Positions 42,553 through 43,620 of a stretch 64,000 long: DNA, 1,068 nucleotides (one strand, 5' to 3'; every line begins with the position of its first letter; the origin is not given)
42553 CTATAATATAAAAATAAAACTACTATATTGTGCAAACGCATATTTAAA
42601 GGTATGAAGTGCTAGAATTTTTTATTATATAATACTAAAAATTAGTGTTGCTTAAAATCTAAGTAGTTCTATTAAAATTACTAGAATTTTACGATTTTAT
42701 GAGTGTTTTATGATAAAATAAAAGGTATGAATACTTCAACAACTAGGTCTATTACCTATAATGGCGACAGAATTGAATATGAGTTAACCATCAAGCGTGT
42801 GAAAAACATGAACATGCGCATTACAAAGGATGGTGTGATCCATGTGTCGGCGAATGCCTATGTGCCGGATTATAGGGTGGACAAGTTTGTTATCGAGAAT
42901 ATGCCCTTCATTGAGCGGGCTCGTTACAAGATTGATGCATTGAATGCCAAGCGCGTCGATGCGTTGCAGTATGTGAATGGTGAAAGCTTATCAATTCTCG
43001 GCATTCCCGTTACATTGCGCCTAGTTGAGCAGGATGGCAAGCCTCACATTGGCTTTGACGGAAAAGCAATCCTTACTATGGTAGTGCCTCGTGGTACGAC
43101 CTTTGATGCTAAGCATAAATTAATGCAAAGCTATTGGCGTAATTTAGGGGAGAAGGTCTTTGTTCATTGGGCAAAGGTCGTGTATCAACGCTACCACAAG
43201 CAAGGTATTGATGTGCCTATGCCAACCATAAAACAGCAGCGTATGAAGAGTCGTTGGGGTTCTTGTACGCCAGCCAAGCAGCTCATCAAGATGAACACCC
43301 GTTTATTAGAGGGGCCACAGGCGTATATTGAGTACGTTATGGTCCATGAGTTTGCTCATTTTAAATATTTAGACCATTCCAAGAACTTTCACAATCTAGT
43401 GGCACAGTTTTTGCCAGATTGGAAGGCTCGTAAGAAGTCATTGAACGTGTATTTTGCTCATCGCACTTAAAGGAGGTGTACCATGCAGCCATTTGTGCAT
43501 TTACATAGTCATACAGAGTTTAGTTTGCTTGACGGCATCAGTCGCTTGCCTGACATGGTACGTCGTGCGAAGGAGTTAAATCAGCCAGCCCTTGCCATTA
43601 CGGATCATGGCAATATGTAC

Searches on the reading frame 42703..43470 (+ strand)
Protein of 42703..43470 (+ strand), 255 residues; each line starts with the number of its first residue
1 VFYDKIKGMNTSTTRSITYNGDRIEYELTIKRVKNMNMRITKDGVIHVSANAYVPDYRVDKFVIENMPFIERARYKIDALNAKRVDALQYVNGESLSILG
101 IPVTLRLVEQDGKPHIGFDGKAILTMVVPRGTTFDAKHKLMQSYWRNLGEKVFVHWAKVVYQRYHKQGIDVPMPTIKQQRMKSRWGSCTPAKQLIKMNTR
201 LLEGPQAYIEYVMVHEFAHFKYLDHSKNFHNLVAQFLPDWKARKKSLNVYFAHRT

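Call 3: search_protein_families(library=pfam, proteins=[window:42703-43470:+], max_evalue=1)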
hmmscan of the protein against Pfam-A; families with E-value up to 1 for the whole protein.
window:42703-43470:+ (255 aa): 4 families
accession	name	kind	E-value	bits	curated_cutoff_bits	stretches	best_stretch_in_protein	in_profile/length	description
PF01863.23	YgjP-like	-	4.8e-41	141.5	26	1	34-248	1-205/207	YgjP-like, metallopeptidase domain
PF10263.15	SprT-like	-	3.5e-05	24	25.6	1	162-222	9-74/108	SprT-like family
PF08325.16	WLM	-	0.0033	18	26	1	208-236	82-110/190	WLM domain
PF00413.30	Peptidase_M10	-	0.026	14.8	24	1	207-243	106-142/159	Matrixin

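Call 4: search_protein_families(library=padloc, proteins=[window:42703-43470:+], max_evalue=1)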
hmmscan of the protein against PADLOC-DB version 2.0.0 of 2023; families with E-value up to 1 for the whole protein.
window:42703-43470:+ (255 aa): 0 families

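Call 5: search_protein_families(library=phrogs, proteins=[window:42703-43470:+], max_evalue=1)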
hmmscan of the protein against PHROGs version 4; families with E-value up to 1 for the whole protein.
window:42703-43470:+ (255 aa): 2 families
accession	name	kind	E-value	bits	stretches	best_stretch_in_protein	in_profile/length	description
phrog_35874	-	unknown function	1.9e-07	32.1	1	139-241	46-148/171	-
phrog_1233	-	unknown function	0.045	13.9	1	175-219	27-71/306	-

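Call 9: find_encoding_contigs(protein=window:42703-43470:+, flank=8000, max_places=10)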
Protein window:42703-43470:+ (255 aa): 4 contigs read that carry it; 2 places shown.
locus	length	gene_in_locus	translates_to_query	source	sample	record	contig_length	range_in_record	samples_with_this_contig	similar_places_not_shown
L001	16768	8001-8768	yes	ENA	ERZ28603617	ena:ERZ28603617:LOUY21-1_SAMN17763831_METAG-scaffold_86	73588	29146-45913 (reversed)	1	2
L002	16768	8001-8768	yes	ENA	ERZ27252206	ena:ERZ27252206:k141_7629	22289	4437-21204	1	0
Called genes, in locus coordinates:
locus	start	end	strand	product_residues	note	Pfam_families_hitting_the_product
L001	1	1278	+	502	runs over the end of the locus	PF00590:TP_methylase, PF02602:HEM4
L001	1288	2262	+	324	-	PF00490:ALAD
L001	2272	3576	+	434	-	PF00202:Aminotran_3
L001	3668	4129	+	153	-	PF12844:HTH_19, PF13560:HTH_31, PF01381:HTH_3, PF13443:HTH_26 (weak)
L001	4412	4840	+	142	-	-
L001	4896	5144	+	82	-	-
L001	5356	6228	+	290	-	-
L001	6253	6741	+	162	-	-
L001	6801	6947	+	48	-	-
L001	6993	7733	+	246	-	PF13108:DUF3969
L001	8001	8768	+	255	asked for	PF01863:YgjP-like, PF10263:SprT-like (weak)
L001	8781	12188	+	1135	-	PF02811:PHP, PF07733:DNA_pol3_alpha, PF17657:DNA_pol3_finger, PF14579:HHH_6, PF01336:tRNA_anti-codon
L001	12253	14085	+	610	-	PF00224:PK, PF02887:PK_C, PF00391:PEP-utilizers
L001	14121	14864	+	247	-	PF12811:BaxI_1 (weak), PF01027:Bax1-I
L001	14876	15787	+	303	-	PF00126:HTH_1, PF13556:HTH_30 (weak), PF03466:LysR_substrate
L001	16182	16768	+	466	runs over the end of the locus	PF00939:Na_sulph_symp, PF03600:CitMHS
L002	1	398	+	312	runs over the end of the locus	PF01379:Porphobil_deam, PF03900:Porphobil_deamC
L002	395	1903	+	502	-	PF00590:TP_methylase, PF02602:HEM4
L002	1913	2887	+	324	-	PF00490:ALAD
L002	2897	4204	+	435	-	PF00202:Aminotran_3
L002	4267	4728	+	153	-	PF12844:HTH_19, PF13560:HTH_31, PF01381:HTH_3, PF13443:HTH_26 (weak)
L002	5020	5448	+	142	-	-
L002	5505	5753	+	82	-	-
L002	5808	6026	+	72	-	-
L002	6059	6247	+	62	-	-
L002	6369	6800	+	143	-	-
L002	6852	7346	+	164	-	-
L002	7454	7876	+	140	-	-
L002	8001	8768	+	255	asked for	PF01863:YgjP-like, PF10263:SprT-like (weak)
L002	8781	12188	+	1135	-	PF02811:PHP, PF07733:DNA_pol3_alpha, PF17657:DNA_pol3_finger, PF14579:HHH_6, PF01336:tRNA_anti-codon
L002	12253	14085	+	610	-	PF00224:PK, PF02887:PK_C, PF00391:PEP-utilizers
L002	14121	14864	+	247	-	PF12811:BaxI_1 (weak), PF01027:Bax1-I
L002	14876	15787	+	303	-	PF00126:HTH_1, PF13556:HTH_30 (weak), PF03466:LysR_substrate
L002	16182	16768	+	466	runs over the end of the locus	PF00939:Na_sulph_symp, PF03600:CitMHS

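Call 13: find_related_loci(query=window:42703-43470:+, collection=genome_contigs, flank=10000)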
Query window:42703-43470:+ (255 aa) in genome_contigs; peptide patterns used: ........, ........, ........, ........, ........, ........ (x = any residue, [..] = any of these).
120 stretches matched a pattern; 92 encode a relative of the query (tblastn E <= 1e-3); the best 80 are kept; 79 distinct loci.
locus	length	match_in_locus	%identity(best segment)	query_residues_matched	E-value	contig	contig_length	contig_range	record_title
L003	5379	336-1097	99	1-254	9e-178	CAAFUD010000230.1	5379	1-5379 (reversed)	MAG TPA_asm: uncultured Veillonella sp., isolate HGM14174, WGS project CAAFUD010000000 data, contig: SRS311462_12_k119_4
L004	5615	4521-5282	99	1-254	6e-177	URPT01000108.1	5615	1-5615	uncultured Veillonella sp. isolate UMGS1235 genome assembly, contig: NODE_5228_length_5615_cov_2.403597, whole genome sh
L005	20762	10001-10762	98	1-254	5e-174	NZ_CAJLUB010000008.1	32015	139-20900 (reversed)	MAG: uncultured Veillonella sp. isolate ERR2013587-bin.23, whole genome shotgun sequence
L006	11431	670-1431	98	1-254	6e-174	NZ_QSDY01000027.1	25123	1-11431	Veillonella sp. AM51-8BH AM51-8BH.Scaf27, whole genome shotgun sequence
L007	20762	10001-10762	98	1-254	1e-173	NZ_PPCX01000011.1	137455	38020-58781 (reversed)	Veillonella rogosae JCM 15642 Contig_11_len_137455, whole genome shotgun sequence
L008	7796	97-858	98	1-254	6e-174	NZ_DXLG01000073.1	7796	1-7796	MAG: Veillonella sp. isolate HRGM_Genome_0346 HRGM_Genome_0346_73, whole genome shotgun sequence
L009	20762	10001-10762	98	1-254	4e-173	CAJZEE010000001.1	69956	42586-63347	MAG TPA_asm: uncultured Veillonella sp. isolate SRR1044034_bin.2_metaWRAP_v1.1_MAG genome assembly, contig: NODE_2_lengt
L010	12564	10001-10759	98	2-254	3e-173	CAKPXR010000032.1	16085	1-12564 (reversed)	MAG: uncultured Veillonella sp. isolate REFINED_METABAT215_TOP10_CONTIGS_1500_ASSEMBLY_K77_MERGED__Hadza_MoBio_hadza-I-L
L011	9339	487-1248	98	1-254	4e-173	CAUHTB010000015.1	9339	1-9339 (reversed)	MAG TPA_asm: uncultured Veillonella sp. isolate SRR16280078_bin.7_MetaWRAP_v1.3_MAG genome assembly, contig: ERZ19289626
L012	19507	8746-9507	98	1-254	4e-173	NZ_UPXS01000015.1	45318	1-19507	Uncultured Veillonella sp. isolate UMGS8, whole genome shotgun sequence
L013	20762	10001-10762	98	1-254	4e-173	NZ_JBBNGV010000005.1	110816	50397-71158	Veillonella parvula strain CLA-AA-H2 CLAAAH2_contig_5_length_110816, whole genome shotgun sequence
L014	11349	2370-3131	98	1-254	3e-173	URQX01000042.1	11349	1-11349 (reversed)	uncultured Veillonella sp. isolate UMGS1259 genome assembly, contig: NODE_1831_length_11349_cov_12.2166, whole genome sh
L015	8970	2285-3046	98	1-254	4e-173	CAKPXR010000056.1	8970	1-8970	MAG: uncultured Veillonella sp. isolate REFINED_METABAT215_TOP10_CONTIGS_1500_ASSEMBLY_K77_MERGED__Hadza_MoBio_hadza-I-L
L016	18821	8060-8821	98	1-254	5e-173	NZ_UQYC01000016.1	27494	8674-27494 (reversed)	Uncultured Veillonella sp. isolate UMGS749, whole genome shotgun sequence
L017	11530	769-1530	98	1-254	6e-173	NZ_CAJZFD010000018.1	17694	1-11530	MAG: uncultured Veillonella sp. isolate SRR2037091_bin.2_metaWRAP_v1.1_MAG, whole genome shotgun sequence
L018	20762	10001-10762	98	1-254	8e-173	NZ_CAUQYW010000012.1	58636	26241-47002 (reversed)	MAG: uncultured Veillonella sp. isolate ERR9968876_bin.3_MetaWRAP_v1.3_MAG ERZ21615684.121, whole genome shotgun sequenc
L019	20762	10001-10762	98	1-254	7e-173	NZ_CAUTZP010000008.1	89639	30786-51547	MAG: uncultured Veillonella sp. isolate ERR10228844_bin.2_MetaWRAP_v1.3_MAG ERZ21659577.12, whole genome shotgun sequenc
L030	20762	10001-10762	97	1-254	2e-171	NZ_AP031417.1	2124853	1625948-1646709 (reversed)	Veillonella parvula strain f34 chromosome, complete genome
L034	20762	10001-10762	97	1-254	2e-171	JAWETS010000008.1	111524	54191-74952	MAG: Veillonella sp. isolate N5_232_055G1_dasN5_232_055G1_maxbin2.maxbin.004 N5_232_055G1_scaffold_25, whole genome shot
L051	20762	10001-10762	95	1-254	3e-167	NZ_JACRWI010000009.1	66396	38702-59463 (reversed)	Veillonella hominis strain NSJ-78 M12_ctg0009, whole genome shotgun sequence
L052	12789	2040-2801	95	1-254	2e-166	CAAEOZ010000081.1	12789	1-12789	MAG TPA_asm: uncultured Veillonella sp., isolate HGM14188, WGS project CAAEOZ010000000 data, contig: ERS537359_13_k99_20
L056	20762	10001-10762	79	1-254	6e-144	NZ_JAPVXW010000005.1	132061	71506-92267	Veillonella sp. 27098_8_77 contig00005, whole genome shotgun sequence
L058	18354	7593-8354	78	1-254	9e-143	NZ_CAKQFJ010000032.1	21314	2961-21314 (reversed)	MAG: uncultured Veillonella sp. isolate REFINED_METABAT215_TOP10_CONTIGS_1500_ASSEMBLY_K77_MERGED__Hadza_MoBio_hadza-E-H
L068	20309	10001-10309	81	1-105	1e-48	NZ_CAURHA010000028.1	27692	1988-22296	MAG: uncultured Veillonella sp. isolate ERR9968801_bin.3_MetaWRAP_v1.3_MAG ERZ21615851.278, whole genome shotgun sequenc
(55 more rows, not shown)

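Call 19: search_protein_families(library=pfam, proteins=[L005:725-2422:+, L005:2489-8968:+, L030:2118-3374:+, L030:3384-4013:+, L030:4295-8968:+, L018:4059-8981:+], max_evalue=0.01)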
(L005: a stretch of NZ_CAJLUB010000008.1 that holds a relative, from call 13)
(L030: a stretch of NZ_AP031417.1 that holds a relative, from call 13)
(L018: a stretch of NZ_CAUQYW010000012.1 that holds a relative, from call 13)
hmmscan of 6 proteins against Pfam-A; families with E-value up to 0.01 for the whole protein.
L005:725-2422:+ (565 aa): 3 families
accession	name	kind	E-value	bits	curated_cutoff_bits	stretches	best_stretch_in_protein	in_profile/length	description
PF03865.19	ShlB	-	2.2e-81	274.2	22.7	1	216-528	3-311/311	Haemolysin secretion/activation protein ShlB/FhaC/HecB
PF17287.7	POTRA_3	-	6.7e-13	48.4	27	1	157-209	2-56/56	POTRA domain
PF08479.16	POTRA_2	-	9.6e-12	45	24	1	81-155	1-76/76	POTRA domain, ShlB-type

L005:2489-8968:+ (2159 aa): 2 families
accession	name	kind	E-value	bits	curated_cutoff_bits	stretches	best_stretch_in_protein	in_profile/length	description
PF05860.19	TPS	-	2.2e-44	152.7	33.5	1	40-288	11-251/252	TPS secretion domain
PF13332.12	Fil_haemagg_2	-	1.4e-29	103.8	22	3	1279-1448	2-170/170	Hemagglutinin repeat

L030:2118-3374:+ (418 aa): 3 families
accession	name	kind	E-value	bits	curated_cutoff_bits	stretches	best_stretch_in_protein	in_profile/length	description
PF13304.12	AAA_21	-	4.2e-23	83.3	27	2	190-349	137-304/304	AAA domain, putative AbiEii toxin, Type IV TA system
PF02463.25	SMC_N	-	0.0015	18.4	40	1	204-353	102-208/220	RecF/RecN/SMC N terminal domain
PF00004.35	AAA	-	0.0038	18.1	21.2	0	48-68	3-23/131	ATPase family associated with various cellular activities (AAA)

L030:3384-4013:+ (209 aa): 1 family
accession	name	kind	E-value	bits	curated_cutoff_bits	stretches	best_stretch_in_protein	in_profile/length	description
PF13707.11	RloB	-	4.9e-09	37.1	31.5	1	14-196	1-180/195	RloB-like protein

L030:4295-8968:+ (1557 aa): 1 family
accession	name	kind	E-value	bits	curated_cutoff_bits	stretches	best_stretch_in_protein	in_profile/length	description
PF13332.12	Fil_haemagg_2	-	1.4e-36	126.6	22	3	677-846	2-170/170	Hemagglutinin repeat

L018:4059-8981:+ (1640 aa): 2 families
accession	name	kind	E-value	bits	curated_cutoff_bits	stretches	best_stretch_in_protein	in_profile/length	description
PF13332.12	Fil_haemagg_2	-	3.2e-32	112.4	22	2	773-942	2-170/170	Hemagglutinin repeat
PF01920.25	Prefoldin_2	-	0.009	16.4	27.6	0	1543-1589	21-70/106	Prefoldin subunit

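Call 48: search_protein_families(library=pfam, proteins=[L005:8973-9755:+, L013:7055-7942:+, L007:8144-8896:+, L034:8270-8737:+, L034:9287-9766:+, L010:9371-9820:+, L002:7454-7876:+, L056:6660-7151:+, L056:8941-9834:+, L058:3986-4414:+], max_evalue=0.1)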
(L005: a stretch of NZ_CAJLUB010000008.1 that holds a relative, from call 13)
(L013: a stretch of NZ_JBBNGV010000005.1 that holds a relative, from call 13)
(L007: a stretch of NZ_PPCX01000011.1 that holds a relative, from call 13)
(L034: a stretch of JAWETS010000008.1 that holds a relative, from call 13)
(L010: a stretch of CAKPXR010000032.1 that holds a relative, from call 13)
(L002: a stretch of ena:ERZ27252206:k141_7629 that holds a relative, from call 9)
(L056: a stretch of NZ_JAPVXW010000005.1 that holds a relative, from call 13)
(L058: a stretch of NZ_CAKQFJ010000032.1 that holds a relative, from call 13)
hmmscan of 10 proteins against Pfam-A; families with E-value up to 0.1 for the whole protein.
L005:8973-9755:+ (260 aa): 1 family
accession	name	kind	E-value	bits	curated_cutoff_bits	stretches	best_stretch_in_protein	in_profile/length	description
PF13108.11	DUF3969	-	0.00017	22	25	1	11-80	1-70/106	Protein of unknown function (DUF3969)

L013:7055-7942:+ (295 aa): 1 family
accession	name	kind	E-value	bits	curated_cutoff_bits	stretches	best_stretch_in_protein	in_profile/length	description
PF04634.17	YezG-like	-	6.2e-11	43.1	21.7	2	1-134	1-138/146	Immunity protein YezG-like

L007:8144-8896:+ (250 aa): 2 families
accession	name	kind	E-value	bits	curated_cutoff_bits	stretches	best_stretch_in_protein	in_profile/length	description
PF02100.23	ODC_AZ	-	0.077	13.3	24.2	0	181-216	17-52/114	Ornithine decarboxylase antizyme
PF06733.21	DEAD_2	-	0.085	12.9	21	0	16-52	130-165/172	DEAD_2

L034:8270-8737:+ (155 aa): 0 families

L034:9287-9766:+ (159 aa): 0 families

L010:9371-9820:+ (149 aa): 0 families

L002:7454-7876:+ (140 aa): 0 families

L056:6660-7151:+ (163 aa): 1 family
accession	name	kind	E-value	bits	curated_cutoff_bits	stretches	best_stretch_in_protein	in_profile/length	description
PF24024.1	DUF7336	-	0.019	15.2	25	0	37-72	18-49/60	Domain of unknown function (DUF7336)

L056:8941-9834:+ (297 aa): 0 families

L058:3986-4414:+ (142 aa): 0 families

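Call 63: search_protein_families(library=ncbifam, proteins=[L005:2489-8968:+, L005:725-2422:+], max_evalue=0.01)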
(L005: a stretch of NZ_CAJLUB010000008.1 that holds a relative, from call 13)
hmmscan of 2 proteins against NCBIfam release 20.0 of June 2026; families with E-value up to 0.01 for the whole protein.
L005:2489-8968:+ (2159 aa): 2 families
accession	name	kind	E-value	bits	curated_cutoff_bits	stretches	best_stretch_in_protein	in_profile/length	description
TIGR01901.1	adhes_NPXG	domain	6.5e-18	64.4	29.1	1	65-162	1-78/79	filamentous hemagglutinin N-terminal domain-containing protein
TIGR01731.1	fil_hemag_20aa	repeat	0.0091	16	18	1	773-811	1-39/40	filamentous hemagglutinin-type beta-helical repeat protein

L005:725-2422:+ (565 aa): 0 families

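Call 80: search_protein_families(library=pfam, proteins=[L019:9513-9800:+, L051:2006-2512:-, L051:2487-2984:-, L051:3365-4570:-, L051:4748-6133:-, L051:6162-6548:-, L051:6564-6878:-, L052:823-1248:-, L052:1348-1881:-, L058:4950-5903:-], max_evalue=0.001)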
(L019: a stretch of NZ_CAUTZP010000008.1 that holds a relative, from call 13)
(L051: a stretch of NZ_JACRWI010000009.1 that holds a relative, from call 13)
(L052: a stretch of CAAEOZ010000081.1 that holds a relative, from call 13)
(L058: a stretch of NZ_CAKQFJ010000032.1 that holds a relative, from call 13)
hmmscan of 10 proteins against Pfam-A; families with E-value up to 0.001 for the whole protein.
L019:9513-9800:+ (95 aa): 1 family
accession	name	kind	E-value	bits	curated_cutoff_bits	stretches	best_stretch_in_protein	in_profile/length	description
PF01797.21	Y1_Tnp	-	1.3e-21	77.4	23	1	1-72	49-121/121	Transposase IS200 like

L051:2006-2512:- (168 aa): 1 family
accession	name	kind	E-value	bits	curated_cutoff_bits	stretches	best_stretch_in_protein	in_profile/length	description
PF12648.12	TcpE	-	5.4e-36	123.5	29.9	1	44-144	1-99/100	TcpE family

L051:2487-2984:- (165 aa): 1 family
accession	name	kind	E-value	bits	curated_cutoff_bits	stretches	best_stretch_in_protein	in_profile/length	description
PF07275.16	ArdA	-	6.6e-45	153.9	27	1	6-161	1-154/155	Antirestriction protein (ArdA)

L051:3365-4570:- (401 aa): 4 families
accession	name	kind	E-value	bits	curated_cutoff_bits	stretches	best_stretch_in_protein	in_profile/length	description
PF02486.25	Rep_trans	-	1.6e-73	247.1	29.6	1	169-373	2-201/201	Replication initiation factor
PF18106.7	Rol_Rep_N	-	1.7e-31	108.8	23.7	1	73-160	2-89/91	Rolling Circle replication initiation protein N-terminal domain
PF01381.28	HTH_3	-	9.2e-11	42.1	23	1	15-53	1-39/55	Helix-turn-helix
PF13560.12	HTH_31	-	7.1e-08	33.1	27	1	14-62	5-54/64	Helix-turn-helix domain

L051:4748-6133:- (461 aa): 2 families
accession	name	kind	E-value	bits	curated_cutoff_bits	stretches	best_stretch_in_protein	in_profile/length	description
PF01580.24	FtsK_SpoIIIE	-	3.5e-11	43.4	24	1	215-301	32-127/221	FtsK/SpoIIIE family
PF01935.23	DUF87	-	3.3e-05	24.5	23.2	1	222-343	24-115/220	Helicase HerA, central domain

L051:6162-6548:- (128 aa): 1 family
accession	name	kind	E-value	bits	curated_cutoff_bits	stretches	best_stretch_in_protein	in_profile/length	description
PF06125.17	DUF961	-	1.2e-32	112.8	25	1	6-106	1-100/100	Bacterial protein of unknown function (DUF961)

L051:6564-6878:- (104 aa): 1 family
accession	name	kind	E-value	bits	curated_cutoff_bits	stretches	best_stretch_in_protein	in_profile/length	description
PF06125.17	DUF961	-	3.6e-43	146.6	25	1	4-102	1-100/100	Bacterial protein of unknown function (DUF961)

L052:823-1248:- (141 aa): 0 families

L052:1348-1881:- (177 aa): 0 families

L058:4950-5903:- (317 aa): 1 family
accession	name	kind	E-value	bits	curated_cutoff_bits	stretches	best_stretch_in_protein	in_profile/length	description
PF13936.12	HTH_38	-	2.7e-10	40.3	27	1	24-66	2-44/44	Helix-turn-helix domain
